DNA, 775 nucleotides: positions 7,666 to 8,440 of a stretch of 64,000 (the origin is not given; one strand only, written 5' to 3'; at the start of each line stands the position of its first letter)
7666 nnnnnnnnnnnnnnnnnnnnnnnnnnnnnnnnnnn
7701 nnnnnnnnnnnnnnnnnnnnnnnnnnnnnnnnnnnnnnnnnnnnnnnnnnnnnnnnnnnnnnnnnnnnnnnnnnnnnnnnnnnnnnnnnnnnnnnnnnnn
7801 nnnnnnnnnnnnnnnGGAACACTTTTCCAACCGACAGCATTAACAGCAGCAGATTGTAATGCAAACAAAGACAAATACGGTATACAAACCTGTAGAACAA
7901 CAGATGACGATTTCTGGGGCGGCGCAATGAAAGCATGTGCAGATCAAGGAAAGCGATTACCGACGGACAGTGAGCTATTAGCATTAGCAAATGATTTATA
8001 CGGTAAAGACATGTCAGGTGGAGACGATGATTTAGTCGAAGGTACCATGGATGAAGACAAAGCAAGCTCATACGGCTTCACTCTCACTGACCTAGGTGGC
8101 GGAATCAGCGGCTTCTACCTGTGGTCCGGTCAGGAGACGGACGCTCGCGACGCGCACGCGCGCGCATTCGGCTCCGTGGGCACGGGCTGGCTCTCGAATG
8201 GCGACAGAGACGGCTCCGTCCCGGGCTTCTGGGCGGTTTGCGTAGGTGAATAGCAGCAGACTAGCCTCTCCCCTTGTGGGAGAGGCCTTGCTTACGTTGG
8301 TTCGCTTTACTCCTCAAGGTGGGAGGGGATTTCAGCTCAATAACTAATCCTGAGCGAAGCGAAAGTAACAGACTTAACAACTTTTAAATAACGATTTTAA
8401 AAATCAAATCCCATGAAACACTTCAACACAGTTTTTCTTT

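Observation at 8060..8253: GC-rich NNC-codon hypervariable C-terminus that looks like a DGR variable region (copy 1)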

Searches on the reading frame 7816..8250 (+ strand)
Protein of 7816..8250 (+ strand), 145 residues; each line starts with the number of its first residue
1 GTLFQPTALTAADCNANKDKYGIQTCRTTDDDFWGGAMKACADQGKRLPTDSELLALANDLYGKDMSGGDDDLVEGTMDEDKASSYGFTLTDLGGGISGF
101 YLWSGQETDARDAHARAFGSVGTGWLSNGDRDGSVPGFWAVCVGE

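Call 27: find_related_loci(query=window:7840-8250:+, collection=viral_contigs, flank=10000)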
Query window:7840-8250:+ (137 aa) in viral_contigs; peptide patterns used: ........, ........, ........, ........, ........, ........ (x = any residue, [..] = any of these).
5 stretches matched a pattern, but none encodes a relative of the query by tblastn (E <= 1e-3).

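Call 73: predict_structure(alignment_id=A2)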
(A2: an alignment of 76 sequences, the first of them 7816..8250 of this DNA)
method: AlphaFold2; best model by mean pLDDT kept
length: 145 residues; sequences in the alignment: 76
mean_pLDDT: 94.7   pTM: 0.87
mean pLDDT of the five models: 94.7, 94.1, 93.6, 93.6, 92.9
residues with pLDDT >= 90: 130; 70-90: 14; 50-70: 1; < 50: 0
segments of 3 or more residues with pLDDT < 50: none
pLDDT, mean of each block of 10 residues (from residue 1): 93 98 97 98 97 98 96 96 94 89 97 96 96 88 87
secondary structure, 60 per line:
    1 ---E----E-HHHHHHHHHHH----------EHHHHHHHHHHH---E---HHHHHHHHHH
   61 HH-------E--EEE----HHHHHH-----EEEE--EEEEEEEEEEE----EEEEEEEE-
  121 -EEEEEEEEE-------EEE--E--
elements in order: H11-21 H33-43 H51-62 E73-75 H80-85 E91-94 E97-107 E112-119 E122-130 E138-140

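Call 75: fold_search(model_id=the predicted structure, library=pdb)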
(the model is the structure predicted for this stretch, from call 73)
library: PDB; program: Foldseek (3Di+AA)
matches with E <= 10: 38; with E <= 0.001: 0
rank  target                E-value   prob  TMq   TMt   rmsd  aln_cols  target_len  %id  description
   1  8oks_A                7.4e-01  0.30  0.33  0.42   5.2       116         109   16  Crystal structure of Bdellovibrio bacteriovorus Bd2740 C-terminal domain (released 2023-10-25)
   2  1f00                  1.7e+00  0.16  0.35  0.20   4.6       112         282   18  CRYSTAL STRUCTURE OF C-TERMINAL 282-RESIDUE FRAGMENT OF ENTEROPATHOGENIC E. COLI INTIMIN (released 2000-07-12)
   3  8oks_B                2.5e+00  0.13  0.35  0.43   5.5       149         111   15  Crystal structure of Bdellovibrio bacteriovorus Bd2740 C-terminal domain (released 2023-10-25)
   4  1xa7_B                2.6e+00  0.06  0.25  0.17   8.7        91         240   11  Crystal structure of the benzylpenicillin-acylated BlaR1 sensor domain from Staphylococcus aureus (released 2004-09-21)
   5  8ryz                  3.1e+00  0.08  0.31  0.13   6.9       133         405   14  Structures of selenoneine synthase SenA from Variovorax paradoxus (released 2024-09-11)
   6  6qki_B                3.1e+00  0.04  0.29  0.14   9.8       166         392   13  Native structure of EgtB from Chloracidobacterium thermophilum, a type II sulfoxide synthase (released 2019-03-27)
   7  1xa1_A                4.5e+00  0.04  0.25  0.17   7.3        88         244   10  Crystal structure of the sensor domain of BlaR1 from Staphylococcus aureus in its apo form (released 2004-09-07)
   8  7dym_B                4.7e+00  0.03  0.18  0.13   7.1        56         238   18  Pseudomonas aeruginosa TseT-TsiT complex (released 2021-08-25)
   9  9s3g_k                5.0e+00  0.03  0.15  0.06   3.9        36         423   19  State 1 MAP3 RNA Pol II activated elongation complex with SETD2 and upstream hexasome (released 2025-11-12)
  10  5c4p                  5.0e+00  0.02  0.16  0.20  12.3       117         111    6  Crystal structure of ArsI C-As lyase solved by Ni-SAD phasing (released 2016-07-13)
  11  6qki_C                5.4e+00  0.04  0.33  0.15   9.2       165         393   11  Native structure of EgtB from Chloracidobacterium thermophilum, a type II sulfoxide synthase (released 2019-03-27)
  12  2pf5_E                5.7e+00  0.03  0.18  0.28  12.9        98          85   15  Crystal Structure of the Human TSG-6 Link Module (released 2007-06-26)
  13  1xkz_C                6.4e+00  0.03  0.24  0.16   8.8        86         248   10  Crystal structure of the acylated beta-lactam sensor domain of Blar1 from S. aureus (released 2004-11-30)
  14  1k56_C                6.4e+00  0.01  0.15  0.11   6.4        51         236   18  OXA 10 class D beta-lactamase at pH 6.5 (released 2001-11-07)
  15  8exq_A                6.8e+00  0.02  0.23  0.08   9.1        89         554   12  Cryo-EM structure of S. aureus BlaR1 with C1 symmetry (released 2023-01-11)
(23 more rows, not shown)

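Call 77: fold_search(model_id=the predicted structure, library=viral)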
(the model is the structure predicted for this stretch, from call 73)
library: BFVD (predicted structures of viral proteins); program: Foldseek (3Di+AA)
matches with E <= 10: 38; with E <= 0.001: 0
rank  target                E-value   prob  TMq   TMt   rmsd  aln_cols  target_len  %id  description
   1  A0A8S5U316            1.3e+00  0.01  0.12  0.10  18.3       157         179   12  Head Tail Connector Protein [Siphoviridae sp. ctFbM77]
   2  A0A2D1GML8            1.7e+00  0.09  0.24  0.23   8.7        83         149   13  (no name in the UniProt tables at hand)
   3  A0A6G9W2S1            1.8e+00  0.06  0.20  0.28   8.0        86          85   15  (no name in the UniProt tables at hand)
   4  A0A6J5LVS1            1.9e+00  0.15  0.37  0.08   7.9       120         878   17  Fibrobacter succinogenes major paralogous domain [uncultured Caudovirales phage]
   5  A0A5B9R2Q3            2.0e+00  0.11  0.40  0.23  14.8       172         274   10  Envelope protein UL45 [Cacatuid alphaherpesvirus 2]
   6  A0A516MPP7            2.6e+00  0.03  0.17  0.07   5.0        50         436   10  (no name in the UniProt tables at hand)
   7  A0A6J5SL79            3.1e+00  0.08  0.37  0.33  10.1       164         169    8  DUF1566 domain-containing protein [uncultured Caudovirales phage]
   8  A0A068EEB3            3.3e+00  0.08  0.31  0.24   7.2       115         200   12  C-type lectin family protein [Pigeonpox virus]
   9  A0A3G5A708            3.3e+00  0.01  0.15  0.16  13.4        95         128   12  Uncharacterized protein [Hyperionvirus sp.]
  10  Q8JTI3                4.4e+00  0.02  0.11  0.02   7.2        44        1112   20  Helicase (Fragment) [Little cherry virus 2]
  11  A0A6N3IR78            4.7e+00  0.04  0.29  0.24  11.6       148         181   11  ORF3 [Bearded dragon adenovirus 1]
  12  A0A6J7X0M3            5.0e+00  0.13  0.39  0.11   3.2       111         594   15  Peptidase S74 domain-containing protein [uncultured Caudovirales phage]
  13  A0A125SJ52            5.0e+00  0.03  0.21  0.23   6.3        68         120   12  (no name in the UniProt tables at hand)
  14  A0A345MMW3            5.0e+00  0.03  0.21  0.21   9.0        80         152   12  (no name in the UniProt tables at hand)
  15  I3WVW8                5.6e+00  0.03  0.23  0.28   6.6        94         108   13  Uncharacterized protein [Acinetobacter phage ZZ1]
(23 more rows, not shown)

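Call 95: search_solved_structures(query=window:7816-8250:+, max_evalue=10, show_alignments=2)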
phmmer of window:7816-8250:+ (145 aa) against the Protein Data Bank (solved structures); distinct sequences matched with E-value up to 10: 0.

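Call 96: search_protein_families(library=ncbifam, proteins=[window:7816-8250:+], max_evalue=1)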
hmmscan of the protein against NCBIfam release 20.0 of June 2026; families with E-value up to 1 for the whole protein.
window:7816-8250:+ (145 aa): 1 family
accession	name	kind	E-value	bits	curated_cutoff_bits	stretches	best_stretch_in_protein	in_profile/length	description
NF006822.0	PRK09344.1-4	equivalog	0.036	12.5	806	1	15-72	61-118/537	phosphoenolpyruvate carboxykinase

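Call 104: search_protein_representatives(protein=window:7816-8250:+)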
Query: 145 residues. Proteins with E-value up to 0.001 (for the whole library): 211; up to 1e-10: 36; up to 1e-30: 2. The best 150 are listed.
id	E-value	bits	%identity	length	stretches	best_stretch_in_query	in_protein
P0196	1.9e-60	219.6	72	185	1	4-145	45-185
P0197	1.7e-41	158.1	57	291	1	1-144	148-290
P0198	4.0e-29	117.9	60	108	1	38-145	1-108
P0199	1.1e-23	100.2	46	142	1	11-127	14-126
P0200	1.4e-20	90.2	45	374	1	3-123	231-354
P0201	1.7e-19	86.6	44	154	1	4-145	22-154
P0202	2.2e-19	86.2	47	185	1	5-145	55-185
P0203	7.6e-19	84.5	54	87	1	2-88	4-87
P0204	4.1e-18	82.1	44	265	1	4-145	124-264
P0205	9.4e-18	81.0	42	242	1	4-143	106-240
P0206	4.5e-17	78.7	49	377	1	5-144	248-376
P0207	6.5e-17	78.2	41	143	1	4-124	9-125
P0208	1.6e-14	70.5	40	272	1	4-145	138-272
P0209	5.3e-14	68.8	44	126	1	9-145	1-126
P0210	6.1e-14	68.6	60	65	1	82-145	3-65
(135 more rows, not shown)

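Call 108: search_protein_families(library=pfam, alignment_id=A3, max_evalue=0.01)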
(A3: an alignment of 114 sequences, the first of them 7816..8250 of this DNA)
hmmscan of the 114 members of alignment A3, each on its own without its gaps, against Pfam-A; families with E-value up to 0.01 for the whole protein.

A. member 1, window:7816-8250:+ (145 aa): 0 families

B. families by the number of members that match (of 114 scanned): 16 families
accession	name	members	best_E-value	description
PF07963.17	N_methyl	40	2.7e-07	Prokaryotic N-terminal methylation motif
PF13240.11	Zn_Ribbon_1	5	1.5e-08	zinc-ribbon domain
PF13248.11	Zn_ribbon_3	5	3.1e-06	zinc-ribbon domain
PF12773.13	DZR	5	1.1e-05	Double zinc ribbon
PF24460.1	DUF7575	3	0.00019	Domain of unknown function (DUF7575)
PF09297.16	Zn_ribbon_NUD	2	0.00074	NADH pyrophosphatase zinc ribbon domain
PF07603.17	Lcl_C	2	0.001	Lcl C-terminal domain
PF20318.3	DUF6613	1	0.00019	Family of unknown function (DUF6613)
PF22747.2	Zn_ribbon_DUF2089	1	0.00076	DUF2089 zinc ribbon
PF02530.20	Porin_2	1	0.0011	Porin subfamily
PF03781.23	FGE-sulfatase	1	0.0029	Sulfatase-modifying factor enzyme 1-like domain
PF03367.19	Zn_ribbon_ZPR1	1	0.0033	ZPR1 zinc-finger domain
PF14803.11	Zn_ribbon_Nudix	1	0.0034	Nudix N-terminal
PF08845.15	SymE_toxin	1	0.0038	Toxin SymE, type I toxin-antitoxin system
PF18677.6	ArnB_C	1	0.0065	Archaellum regulatory network B, C-terminal domain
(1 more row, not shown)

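Call 111: find_related_loci(query=A3, collection=viral_contigs, flank=10000)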
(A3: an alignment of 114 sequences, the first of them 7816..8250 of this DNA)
Query A3 (145 aa) in viral_contigs; peptide patterns used: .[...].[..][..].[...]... (x = any residue, [..] = any of these).
19 stretches matched a pattern, but none encodes a relative of the query by tblastn (E <= 1e-3).

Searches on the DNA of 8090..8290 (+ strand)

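Call 25: search_dna_similar(query=window:8090-8290:+, collection=phages, mode=distant, max_evalue=1)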
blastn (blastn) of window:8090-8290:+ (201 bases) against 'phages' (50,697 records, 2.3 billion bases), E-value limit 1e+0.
No match.
